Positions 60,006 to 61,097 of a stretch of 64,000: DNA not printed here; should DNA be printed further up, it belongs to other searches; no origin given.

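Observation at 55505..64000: Carrier-protein cassette with paired atypical alpha/beta-fold proteins, coupled to a MacB-type exporter and a UpxY antiterminator on a mobile element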

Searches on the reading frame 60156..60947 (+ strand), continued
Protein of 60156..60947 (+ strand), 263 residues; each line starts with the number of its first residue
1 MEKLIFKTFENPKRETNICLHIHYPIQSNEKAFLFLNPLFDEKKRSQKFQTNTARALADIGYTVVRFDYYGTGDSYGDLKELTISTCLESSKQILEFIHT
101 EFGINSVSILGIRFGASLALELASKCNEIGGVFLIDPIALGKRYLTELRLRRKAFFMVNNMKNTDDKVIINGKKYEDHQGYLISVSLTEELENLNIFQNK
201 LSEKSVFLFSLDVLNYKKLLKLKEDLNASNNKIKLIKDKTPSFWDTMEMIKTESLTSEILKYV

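Call 36: search_protein_families(library=ncbifam, proteins=[L007:11100-12743:+, L007:12743-13618:+, L087:4860-6035:+, L059:10689-11660:+, L046:10738-11604:+, L059:9923-10687:+, L046:9995-10741:+, L059:15961-17046:+, L059:17056-18117:+, L059:18095-19648:+], max_evalue=0.01)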
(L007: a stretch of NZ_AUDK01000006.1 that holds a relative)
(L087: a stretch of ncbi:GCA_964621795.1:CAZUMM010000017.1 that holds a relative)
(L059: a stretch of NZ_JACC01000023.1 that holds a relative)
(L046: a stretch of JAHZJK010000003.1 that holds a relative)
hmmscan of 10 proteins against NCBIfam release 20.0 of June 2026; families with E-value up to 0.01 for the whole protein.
L007:11100-12743:+ (548 aa): 66 families (the best 25 are shown)
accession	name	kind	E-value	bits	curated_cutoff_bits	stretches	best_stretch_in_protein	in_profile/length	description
TIGR01923.1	menE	equivalog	7e-23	81.2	330.15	2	333-533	234-441/442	o-succinylbenzoate--CoA ligase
NF004837.0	PRK06187.1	subfamily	9.5e-23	80.2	476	2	325-517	288-507/531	long-chain-fatty-acid--CoA ligase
NF038343.1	ligase_FadD11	exception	2.9e-21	75.5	950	2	229-458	222-468/585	fatty acid--CoA ligase FadD11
NF002966.0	PRK03640.1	equivalog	4.4e-20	71.7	556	1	311-532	241-474/483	o-succinylbenzoate--CoA ligase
NF005797.0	PRK07638.1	equivalog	7.8e-13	47.7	518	1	334-525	268-472/487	acyl-CoA synthetase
NF009071.0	PRK12406.1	subfamily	1.4e-12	46.9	701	1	347-522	297-492/510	acyl-CoA synthetase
NF005702.0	PRK07514.1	subfamily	1.6e-12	46.6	558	1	324-517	271-485/506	malonyl-CoA synthase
NF006182.0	PRK08316.1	subfamily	1.7e-12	46.6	663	1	347-522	312-507/523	fatty acyl-CoA synthetase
NF005714.0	PRK07529.1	subfamily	4.2e-12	45.2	632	1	409-458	449-497/640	acyl-CoA synthetase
NF004511.1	PRK05852.1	equivalog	5.7e-12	45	650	1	409-523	378-495/505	FadD7 family fatty acid--CoA ligase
NF005307.0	PRK06839.1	equivalog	7.2e-12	44.7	748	1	327-521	268-482/496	o-succinylbenzoate--CoA ligase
NF006167.0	PRK08308.1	equivalog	2.2e-11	43.3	513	1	332-524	221-403/414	acyl-CoA synthetase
NF005676.0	PRK07470.1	equivalog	1.3e-10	40.5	774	1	409-525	403-522/544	acyl-CoA synthetase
NF009922.0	PRK13383.1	equivalog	8.8e-10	37.8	987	1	415-517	402-507/528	acyl-CoA synthetase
NF052269.1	Staph_lig_FadD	equivalog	1.1e-09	37.2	650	1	325-517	267-478/499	long-chain-fatty-acid--CoA ligase FadD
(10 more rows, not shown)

L007:12743-13618:+ (292 aa): 0 families

L087:4860-6035:+ (391 aa): 0 families

L059:10689-11660:+ (323 aa): 2 families
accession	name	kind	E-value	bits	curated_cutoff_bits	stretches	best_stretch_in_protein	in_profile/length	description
TIGR03100.1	hydr1_PEP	hypoth_equivalog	3.1e-20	72.6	168.45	1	11-304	9-272/274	hydrolase 1, exosortase A system-associated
NF041096.1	esterase_EstD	equivalog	0.0042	16.2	600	1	45-137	178-271/421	esterase EstD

L046:10738-11604:+ (288 aa): 3 families
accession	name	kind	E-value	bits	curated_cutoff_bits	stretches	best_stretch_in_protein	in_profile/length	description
TIGR03100.1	hydr1_PEP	hypoth_equivalog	2.3e-18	66.5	168.45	1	12-273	12-273/274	hydrolase 1, exosortase A system-associated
NF047920.1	lactonase_UilS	equivalog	0.00017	21.4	400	1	28-134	22-126/285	UilS family quorum-quenching N-acyl-homoserine lactonase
TIGR03101.1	hydr2_PEP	hypoth_equivalog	0.00042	19.9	202.75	1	51-117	46-110/266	hydrolase 2, exosortase A system-associated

L059:9923-10687:+ (254 aa): 13 families
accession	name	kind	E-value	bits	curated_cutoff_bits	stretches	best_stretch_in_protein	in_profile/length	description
TIGR03101.1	hydr2_PEP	hypoth_equivalog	5.1e-27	95.1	202.75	1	4-144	3-142/266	hydrolase 2, exosortase A system-associated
TIGR03100.1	hydr1_PEP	hypoth_equivalog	4.2e-17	62.3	168.45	1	7-139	8-137/274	hydrolase 1, exosortase A system-associated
NF041096.1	esterase_EstD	equivalog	5.1e-09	35.7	600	1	39-153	176-289/421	esterase EstD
NF058544.1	IVPilMotSglTMyx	equivalog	1.4e-06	28.3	300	1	44-145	49-148/210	type IV pili motility protein SglT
TIGR01250.1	pro_imino_pep_2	subfamily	1.5e-05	24.7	167.65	1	44-150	39-145/288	proline iminopeptidase-family hydrolase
NF047920.1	lactonase_UilS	equivalog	5.9e-05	22.9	400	1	30-119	27-114/285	UilS family quorum-quenching N-acyl-homoserine lactonase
NF045948.1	ProImpepThrmp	equivalog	0.00014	21.4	500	1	51-136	45-130/291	proline iminopeptidase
NF052253.1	transferase_LuxD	equivalog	0.0019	17.6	420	1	42-120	40-117/293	fatty acid reductase transferase subunit LuxD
NF051487.1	bifunc_PcaCD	exception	0.0028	16.8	430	1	44-131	185-268/413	bifunctional 4-carboxymuconolactone decarboxylase/3-oxoadipate enol-lactonase PcaCD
NF041759.1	mac_hydro_EstT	equivalog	0.0045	16.2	450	1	49-132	41-124/278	macrolide hydrolase EstT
TIGR02427.1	protocat_pcaD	equivalog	0.0056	16.1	255.85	1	46-131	28-109/251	3-oxoadipate enol-lactonase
NF010127.0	PRK13604.1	equivalog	0.0064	15.9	529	1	42-120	48-125/307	acyl transferase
TIGR03611.1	RutD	equivalog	0.0086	15.5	238.5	0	54-130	35-109/258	pyrimidine utilization protein D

L046:9995-10741:+ (248 aa): 4 families
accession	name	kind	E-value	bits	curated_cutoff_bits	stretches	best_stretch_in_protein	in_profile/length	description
TIGR03101.1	hydr2_PEP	hypoth_equivalog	2.1e-25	89.7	202.75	1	2-214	16-240/266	hydrolase 2, exosortase A system-associated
TIGR03100.1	hydr1_PEP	hypoth_equivalog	9.6e-08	31.6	168.45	1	33-99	47-112/274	hydrolase 1, exosortase A system-associated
NF047920.1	lactonase_UilS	equivalog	1.9e-05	24.5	400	1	7-99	19-110/285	UilS family quorum-quenching N-acyl-homoserine lactonase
NF058544.1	IVPilMotSglTMyx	equivalog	7e-05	22.7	300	1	11-104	30-122/210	type IV pili motility protein SglT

L059:15961-17046:+ (361 aa): 0 families

L059:17056-18117:+ (353 aa): 38 families (the best 25 are shown)
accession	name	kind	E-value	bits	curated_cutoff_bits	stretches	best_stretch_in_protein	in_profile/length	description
TIGR02149.1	glgA_Coryne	subfamily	5e-34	118.1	302.4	1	83-350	105-390/391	glycogen synthase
TIGR04047.1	MSMEG_0565_glyc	hypoth_equivalog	4e-33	115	259.85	1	116-348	133-372/373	MSMEG_0565 family glycosyltransferase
NF038295.1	EPS_HpsP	equivalog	4.9e-32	111.4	550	1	81-350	114-387/388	hormogonium polysaccharide biosynthesis glycosyltransferase HpsP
TIGR04157.1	glyco_rSAM_CFB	subfamily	5e-26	91.6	400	1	116-330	164-375/406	TIGR04157 family glycosyltransferase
TIGR03999.1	thiol_BshA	equivalog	3.3e-25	88.8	273.7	1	111-351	134-374/375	N-acetyl-alpha-D-glucosaminyl L-malate synthase BshA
TIGR03449.1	mycothiol_MshA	equivalog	3.5e-25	88.8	462.5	1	79-351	120-404/406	D-inositol-3-phosphate glycosyltransferase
TIGR03088.1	stp2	hypoth_equivalog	3.7e-23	82.2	409.05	1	111-350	126-373/374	TIGR03088 family PEP-CTERM/XrtA system glycosyltransferase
NF050063.1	ProtGlycPglJ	equivalog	8.7e-21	74.5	500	1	105-345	128-361/363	N-acetylgalactosamine-N,N'-diacetylbacillosaminyl-diphospho-undecaprenol 4-alpha-N-acetylgalactosaminyltransferase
NF047684.1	TeichurnBiosyTuaC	equivalog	2.2e-19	69.7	550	1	84-351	132-390/391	teichuronic acid biosynthesis protein TuaC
TIGR04063.1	stp3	hypoth_equivalog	1.9e-18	66.6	442.05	1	116-350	152-395/397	TIGR04063 family PEP-CTERM/XrtA system glycosyltransferase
NF041876.1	EPS_EpsE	equivalog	3e-18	66.2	400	1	121-332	161-377/389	exopolysaccharide biosynthesis GT4 family glycosyltransferase EpsE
NF038255.1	exopoly_VpsD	equivalog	7.8e-17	61.2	300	1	37-350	68-379/381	VpsD family glycosyltransferase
NF038298.1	EPS_HpsO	equivalog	1.4e-16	60.3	575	1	112-350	137-387/388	hormogonium polysaccharide biosynthesis glycosyltransferase HpsO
NF041010.1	glycosy_Agl16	equivalog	2.3e-16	59.6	575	1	85-350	105-351/352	glycosylation protein Agl16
NF012028.0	PRK15484.1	subfamily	2.8e-16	59.6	618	1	117-351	135-379/380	lipopolysaccharide N-acetylglucosaminyltransferase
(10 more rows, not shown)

L059:18095-19648:+ (517 aa): 2 families
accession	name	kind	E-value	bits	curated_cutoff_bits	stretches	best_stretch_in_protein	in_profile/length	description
TIGR01695.1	murJ_mviN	equivalog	3.4e-81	273.5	235.55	1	14-500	2-494/506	murein biosynthesis integral membrane protein MurJ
TIGR00797.1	matE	subfamily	8.4e-17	61.1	147.4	2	240-454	1-212/396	MATE family efflux transporter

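Call 37: search_solved_structures(query=L007:12743-13618:+, max_evalue=0.01)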
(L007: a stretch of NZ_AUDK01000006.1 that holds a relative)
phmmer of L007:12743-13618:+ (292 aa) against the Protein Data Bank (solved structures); distinct sequences matched with E-value up to 0.01: 1.
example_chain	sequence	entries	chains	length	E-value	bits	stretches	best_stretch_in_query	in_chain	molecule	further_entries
3cjp_A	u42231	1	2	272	0.00035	23.2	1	89-281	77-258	Predicted amidohydrolase, dihydroorotase family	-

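Call 38: search_solved_structures(query=L007:11100-12743:+, max_evalue=1e-10)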
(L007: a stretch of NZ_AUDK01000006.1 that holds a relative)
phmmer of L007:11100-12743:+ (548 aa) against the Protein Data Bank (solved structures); distinct sequences matched with E-value up to 1e-10: 0.

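Call 58: search_protein_families(library=pfam, proteins=[L011:4625-5707:+, L011:5726-6868:+, L011:6911-7456:+, L011:7745-9097:+, L011:10774-11064:+, L011:11839-12207:+, L011:13341-16430:+, L011:16610-17374:+, L011:17562-18215:+, L011:18868-19344:+], max_evalue=0.001)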
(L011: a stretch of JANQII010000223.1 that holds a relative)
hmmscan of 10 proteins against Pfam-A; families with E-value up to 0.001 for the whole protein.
L011:4625-5707:+ (360 aa): 0 families

L011:5726-6868:+ (380 aa): 3 families
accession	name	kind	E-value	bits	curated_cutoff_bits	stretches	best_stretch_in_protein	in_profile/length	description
PF04055.27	Radical_SAM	-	1.2e-14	55.2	29.5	1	39-177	1-143/166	Radical SAM superfamily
PF13186.11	SPASM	-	7e-13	49.1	21.5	1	309-372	1-66/67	Iron-sulfur cluster-binding domain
PF13353.11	Fer4_12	-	5.2e-07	30.5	22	1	42-153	12-121/137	4Fe-4S single cluster domain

L011:6911-7456:+ (181 aa): 1 family
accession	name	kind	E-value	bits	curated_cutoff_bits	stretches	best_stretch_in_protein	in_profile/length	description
PF13302.13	Acetyltransf_3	-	2.9e-09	38.2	25.4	1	13-154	1-135/138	Acetyltransferase (GNAT) domain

L011:7745-9097:+ (450 aa): 0 families

L011:10774-11064:+ (96 aa): 0 families

L011:11839-12207:+ (122 aa): 1 family
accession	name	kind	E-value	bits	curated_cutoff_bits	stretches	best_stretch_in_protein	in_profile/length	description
PF02312.22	CBF_beta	-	5.6e-06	26.5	25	1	31-110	45-130/167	Core binding factor beta subunit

L011:13341-16430:+ (1029 aa): 5 families
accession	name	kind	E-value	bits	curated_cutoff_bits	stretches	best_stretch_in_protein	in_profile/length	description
PF00144.29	Beta-lactamase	-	1.1e-55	189.6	27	1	41-349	5-313/329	Beta-lactamase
PF00005.33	ABC_tran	-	3.9e-25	89.5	25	1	830-962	3-136/137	ABC transporter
PF00664.28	ABC_membrane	-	3.4e-10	40.5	28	1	498-755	4-271/274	ABC transporter transmembrane region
PF02463.25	SMC_N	-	4.5e-06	26.7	40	0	904-1009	117-213/220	RecF/RecN/SMC N terminal domain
PF13304.12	AAA_21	-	0.00098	19.7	27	0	842-861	3-22/304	AAA domain, putative AbiEii toxin, Type IV TA system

L011:16610-17374:+ (254 aa): 2 families
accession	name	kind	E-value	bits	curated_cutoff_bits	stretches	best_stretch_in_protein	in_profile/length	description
PF00975.26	Thioesterase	-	1e-35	124.5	26.4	1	10-235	2-224/226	Thioesterase domain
PF12697.13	Abhydrolase_6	-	0.00018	22.7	26.3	1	28-168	21-151/217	Alpha/beta hydrolase family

L011:17562-18215:+ (217 aa): 2 families
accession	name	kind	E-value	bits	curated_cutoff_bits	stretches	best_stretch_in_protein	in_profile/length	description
PF01648.25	ACPS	-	5.1e-12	46.2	25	1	107-176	1-80/111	4'-phosphopantetheinyl transferase superfamily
PF22624.1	AASDHPPT_N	-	3.8e-05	24.3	27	1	29-101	17-96/100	4'-phosphopantetheinyl transferase, N-terminal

L011:18868-19344:+ (158 aa): 1 family
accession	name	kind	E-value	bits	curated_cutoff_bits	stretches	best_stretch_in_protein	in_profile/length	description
PF13858.11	DUF4199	-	0.0009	20.2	32.3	0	8-63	32-92/165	Protein of unknown function (DUF4199)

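Call 65: predict_structure(alignment_id=A1)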
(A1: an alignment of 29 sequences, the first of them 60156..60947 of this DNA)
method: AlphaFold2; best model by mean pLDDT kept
length: 263 residues; sequences in the alignment: 29
mean_pLDDT: 94.1   pTM: 0.92
mean pLDDT of the five models: 94.1, 93.1, 92.4, 91.1, 90.9
residues with pLDDT >= 90: 219; 70-90: 44; 50-70: 0; < 50: 0
segments of 3 or more residues with pLDDT < 50: none
pLDDT, mean of each block of 10 residues (from residue 1): 95 90 98 97 93 98 97 89 94 97 97 98 96 97 94 89 88 91 94 95 96 91 91 96 87 97 97
secondary structure, 60 per line:
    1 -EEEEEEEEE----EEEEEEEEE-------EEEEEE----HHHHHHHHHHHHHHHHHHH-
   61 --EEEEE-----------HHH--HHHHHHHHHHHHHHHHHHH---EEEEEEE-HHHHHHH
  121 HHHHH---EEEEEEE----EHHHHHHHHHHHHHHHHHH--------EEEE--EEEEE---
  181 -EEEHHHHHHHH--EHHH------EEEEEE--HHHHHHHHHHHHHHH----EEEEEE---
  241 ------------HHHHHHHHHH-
elements in order: E2-10 E15-23 E31-36 H41-59 E63-67 H84-102 E106-112 H114-125 E129-135 H141-158 E167-170 E173-177 E182-184 H185-192 E205-210 H213-227 E232-237 H253-262

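Call 68: fold_search(model_id=the predicted structure, library=pdb)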
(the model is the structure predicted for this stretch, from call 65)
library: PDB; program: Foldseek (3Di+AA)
matches with E <= 10: 1820; with E <= 0.001: 1331
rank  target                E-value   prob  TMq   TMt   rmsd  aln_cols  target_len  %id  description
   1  7q4j_A                1.9e-15  1.00  0.76  0.77   4.7       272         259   22  A thermostable lipase from Thermoanaerobacter thermohydrosulfuricus in complex a monoacylglycerol intermediate (released 2023-05-10)
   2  7q4h_A                5.8e-15  1.00  0.75  0.76   5.1       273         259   22  A thermostable lipase from Thermoanaerobacter thermohydrosulfuricus in complex with PMSF (released 2023-05-10)
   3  7wwh_A                8.0e-15  1.00  0.70  0.73   5.2       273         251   20  Crystal structure of the Geobacillus thermoglucosidasius feruloyl esterase GthFAE (released 2022-03-09)
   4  9h0z_F                2.0e-14  1.00  0.73  0.76   5.4       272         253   21  Crystal structure of TTL[Nle], thermophilic lipase TTL from Thermoanaerobacter thermohydrosulfuricus containing non-ca (released 2025-10-29)
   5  3llc                  3.7e-14  1.00  0.64  0.64   7.3       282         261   18  Crystal structure of Putative hydrolase (YP_002548124.1) from Agrobacterium vitis S4 at 1.80 A resolution (released 2010-03-23)
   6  9h0z_D                4.0e-14  1.00  0.70  0.74   5.8       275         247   21  Crystal structure of TTL[Nle], thermophilic lipase TTL from Thermoanaerobacter thermohydrosulfuricus containing non-ca (released 2025-10-29)
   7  9h0z_A                5.1e-14  1.00  0.74  0.76   5.3       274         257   22  Crystal structure of TTL[Nle], thermophilic lipase TTL from Thermoanaerobacter thermohydrosulfuricus containing non-ca (released 2025-10-29)
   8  9h0z_E                6.5e-14  1.00  0.73  0.76   4.8       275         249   22  Crystal structure of TTL[Nle], thermophilic lipase TTL from Thermoanaerobacter thermohydrosulfuricus containing non-ca (released 2025-10-29)
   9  9h0z_C                7.9e-14  1.00  0.71  0.75   5.1       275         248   21  Crystal structure of TTL[Nle], thermophilic lipase TTL from Thermoanaerobacter thermohydrosulfuricus containing non-ca (released 2025-10-29)
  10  7xrh_A                7.9e-14  1.00  0.65  0.70   5.9       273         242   17  Feruloyl esterase from Lactobacillus acidophilus (released 2023-05-17)
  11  7z2u_A                1.1e-13  1.00  0.69  0.69   5.9       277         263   17  Wild-type ferulic acid esterase from Lactobacillus buchneri in complex with ferulate (released 2022-11-30)
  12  8skm_A                1.1e-13  1.00  0.62  0.64   7.2       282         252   18  Wild type chlorogenic acid esterase from Lactobacillus helveticus (released 2024-03-27)
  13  3pfb_A                1.6e-13  1.00  0.64  0.67   6.6       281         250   16  Crystal structure of the Lactobacillus johnsonii cinnamoyl esterase LJ0536 S106A mutant in complex with ethylferulate (released 2011-08-31)
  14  7z2x_A                1.9e-13  1.00  0.71  0.70   5.3       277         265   17  Wild-type ferulic acid esterase from Lactobacillus buchneri (released 2022-11-30)
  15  8slj_A                2.1e-13  1.00  0.62  0.64   5.8       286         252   19  K164A mutant of a chlorogenic acid esterase from Lactobacillus helveticus (released 2024-03-27)
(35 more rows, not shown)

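Call 71: find_encoding_contigs(protein=P0024, flank=10000, max_places=1)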
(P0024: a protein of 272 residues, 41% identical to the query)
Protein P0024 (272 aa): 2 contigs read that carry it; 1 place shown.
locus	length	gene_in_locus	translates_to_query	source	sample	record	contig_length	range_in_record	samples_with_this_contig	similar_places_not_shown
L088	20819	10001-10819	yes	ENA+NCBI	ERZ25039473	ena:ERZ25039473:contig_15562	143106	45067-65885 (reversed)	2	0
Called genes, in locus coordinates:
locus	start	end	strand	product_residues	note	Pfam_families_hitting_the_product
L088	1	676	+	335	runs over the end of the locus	PF07804:HipA_C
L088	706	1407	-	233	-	-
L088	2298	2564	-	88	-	-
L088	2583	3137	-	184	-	-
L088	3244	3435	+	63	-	-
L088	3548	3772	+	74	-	-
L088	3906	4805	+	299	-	PF05598:DUF772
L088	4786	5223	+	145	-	PF01609:DDE_Tnp_1 (weak), PF13751:DDE_Tnp_1_6 (weak)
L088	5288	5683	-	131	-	PF13359:DDE_Tnp_4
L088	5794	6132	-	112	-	-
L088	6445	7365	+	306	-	PF01610:DDE_Tnp_ISL3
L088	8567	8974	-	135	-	PF01609:DDE_Tnp_1, PF13586:DDE_Tnp_1_2 (weak)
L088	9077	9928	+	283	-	-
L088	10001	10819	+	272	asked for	PF00561:Abhydrolase_1 (weak), PF12146:Hydrolase_4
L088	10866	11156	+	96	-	-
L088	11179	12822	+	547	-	PF00501:AMP-binding, PF23562:AMP-binding_C_3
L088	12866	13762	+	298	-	PF01026:TatD_DNase (weak), PF04909:Amidohydro_2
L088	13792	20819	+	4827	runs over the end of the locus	PF00501:AMP-binding, PF23024:AMP-dom_DIP2-like, PF00668:Condensation, PF00501:AMP-binding, PF00550:PP-binding, PF00668:Condensation, PF00501:AMP-binding, PF00550:PP-binding, +9 more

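Call 72: find_encoding_contigs(protein=P0038, flank=10000, max_places=1)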
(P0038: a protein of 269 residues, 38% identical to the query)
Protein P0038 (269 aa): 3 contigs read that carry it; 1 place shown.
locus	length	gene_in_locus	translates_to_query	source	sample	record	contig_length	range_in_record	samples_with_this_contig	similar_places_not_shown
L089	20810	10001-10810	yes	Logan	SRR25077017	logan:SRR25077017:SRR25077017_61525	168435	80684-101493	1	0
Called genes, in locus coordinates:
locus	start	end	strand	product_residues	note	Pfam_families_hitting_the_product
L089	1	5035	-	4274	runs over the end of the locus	PF00501:AMP-binding, PF00550:PP-binding, PF00668:Condensation, PF00501:AMP-binding, PF00550:PP-binding, PF00668:Condensation, PF00501:AMP-binding, PF00550:PP-binding, +6 more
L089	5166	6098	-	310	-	PF04909:Amidohydro_2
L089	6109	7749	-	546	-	PF00501:AMP-binding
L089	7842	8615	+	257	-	PF22624:AASDHPPT_N (weak), PF01648:ACPS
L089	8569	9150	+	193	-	PF13302:Acetyltransf_3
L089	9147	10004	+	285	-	-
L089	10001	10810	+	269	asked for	PF12146:Hydrolase_4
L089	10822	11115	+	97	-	PF00550:PP-binding (weak)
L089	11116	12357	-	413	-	PF00534:Glycos_transf_1, PF13692:Glyco_trans_1_4, PF13524:Glyco_trans_1_2 (weak)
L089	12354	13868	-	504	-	PF03023:MurJ, PF01554:MatE (weak)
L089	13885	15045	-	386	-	PF13439:Glyco_transf_4, PF13579:Glyco_trans_4_4, PF00534:Glycos_transf_1, PF13692:Glyco_trans_1_4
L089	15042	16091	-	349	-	-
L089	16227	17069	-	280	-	-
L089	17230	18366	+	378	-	PF13439:Glyco_transf_4, PF20706:GT4-conflict, PF00534:Glycos_transf_1, PF13692:Glyco_trans_1_4, PF13524:Glyco_trans_1_2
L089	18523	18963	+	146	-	PF00583:Acetyltransf_1, PF13673:Acetyltransf_10, PF13508:Acetyltransf_7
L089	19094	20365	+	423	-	-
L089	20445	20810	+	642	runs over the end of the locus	PF13583:Reprolysin_4 (faint), PF13688:Reprolysin_5, PF13574:Reprolysin_2 (weak), PF13582:Reprolysin_3, PF18962:Por_Secre_tail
